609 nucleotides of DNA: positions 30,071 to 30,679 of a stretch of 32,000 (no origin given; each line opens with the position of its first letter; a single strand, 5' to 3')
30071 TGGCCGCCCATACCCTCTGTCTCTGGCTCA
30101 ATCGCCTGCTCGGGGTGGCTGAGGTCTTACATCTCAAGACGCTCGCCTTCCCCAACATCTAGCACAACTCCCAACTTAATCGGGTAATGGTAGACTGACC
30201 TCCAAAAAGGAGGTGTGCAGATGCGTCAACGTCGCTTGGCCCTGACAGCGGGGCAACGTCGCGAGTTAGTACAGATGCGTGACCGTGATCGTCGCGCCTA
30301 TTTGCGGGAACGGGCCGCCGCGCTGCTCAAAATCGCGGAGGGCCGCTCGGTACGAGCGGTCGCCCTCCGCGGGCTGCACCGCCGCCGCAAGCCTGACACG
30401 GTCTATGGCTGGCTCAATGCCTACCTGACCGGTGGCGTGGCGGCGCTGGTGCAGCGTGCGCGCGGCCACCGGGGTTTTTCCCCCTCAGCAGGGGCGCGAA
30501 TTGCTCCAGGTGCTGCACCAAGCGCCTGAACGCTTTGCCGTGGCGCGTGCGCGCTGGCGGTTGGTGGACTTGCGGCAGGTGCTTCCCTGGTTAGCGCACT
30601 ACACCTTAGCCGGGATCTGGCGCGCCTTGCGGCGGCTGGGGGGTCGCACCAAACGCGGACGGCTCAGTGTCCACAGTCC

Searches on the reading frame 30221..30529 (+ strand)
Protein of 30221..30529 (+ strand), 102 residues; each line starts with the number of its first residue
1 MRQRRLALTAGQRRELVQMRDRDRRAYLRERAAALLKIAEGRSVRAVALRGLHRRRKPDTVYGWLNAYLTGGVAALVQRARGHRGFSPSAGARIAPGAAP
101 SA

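Call 43: find_encoding_contigs(protein=window:30221-30529:+, flank=10000, max_places=10)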
Protein window:30221-30529:+ (102 aa): 2 contigs read that carry it; 2 places shown.
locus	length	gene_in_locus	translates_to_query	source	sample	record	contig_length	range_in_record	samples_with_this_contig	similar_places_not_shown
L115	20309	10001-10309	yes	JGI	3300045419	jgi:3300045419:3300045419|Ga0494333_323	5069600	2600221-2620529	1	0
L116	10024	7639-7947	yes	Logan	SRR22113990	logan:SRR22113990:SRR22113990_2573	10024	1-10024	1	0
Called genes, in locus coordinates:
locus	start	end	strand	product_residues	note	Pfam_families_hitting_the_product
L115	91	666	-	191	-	PF13302:Acetyltransf_3, PF13420:Acetyltransf_4, PF00583:Acetyltransf_1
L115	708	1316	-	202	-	PF14124:DUF4291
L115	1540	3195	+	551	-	PF00890:FAD_binding_2, PF01266:DAO (weak), PF01494:FAD_binding_3, PF03486:HI0933_like (faint), PF05834:Lycopene_cycl (faint), PF07992:Pyr_redox_2 (weak), PF12831:FAD_oxidored, PF13450:NAD_binding_8 (weak)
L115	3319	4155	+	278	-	PF00376:MerR, PF13411:MerR_1, PF09278:MerR-DNA-bind (weak)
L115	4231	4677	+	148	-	PF07366:SnoaL, PF12680:SnoaL_2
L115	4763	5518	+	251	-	PF06314:ADC (weak), PF09844:DUF2071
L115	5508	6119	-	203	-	PF00440:TetR_N, PF14278:TetR_C_8 (weak)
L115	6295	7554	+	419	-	PF00067:p450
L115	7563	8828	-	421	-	PF01546:Peptidase_M20, PF07687:M20_dimer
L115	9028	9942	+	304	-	PF01609:DDE_Tnp_1, PF13612:DDE_Tnp_1_3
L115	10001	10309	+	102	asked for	PF13518:HTH_28 (weak), PF13551:HTH_29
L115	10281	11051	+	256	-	PF13358:DDE_3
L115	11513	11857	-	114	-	PF18478:PIN_10 (faint), PF18480:DUF5615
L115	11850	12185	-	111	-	PF04255:DUF433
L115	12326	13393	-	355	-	-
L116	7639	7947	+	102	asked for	PF13518:HTH_28 (weak), PF13551:HTH_29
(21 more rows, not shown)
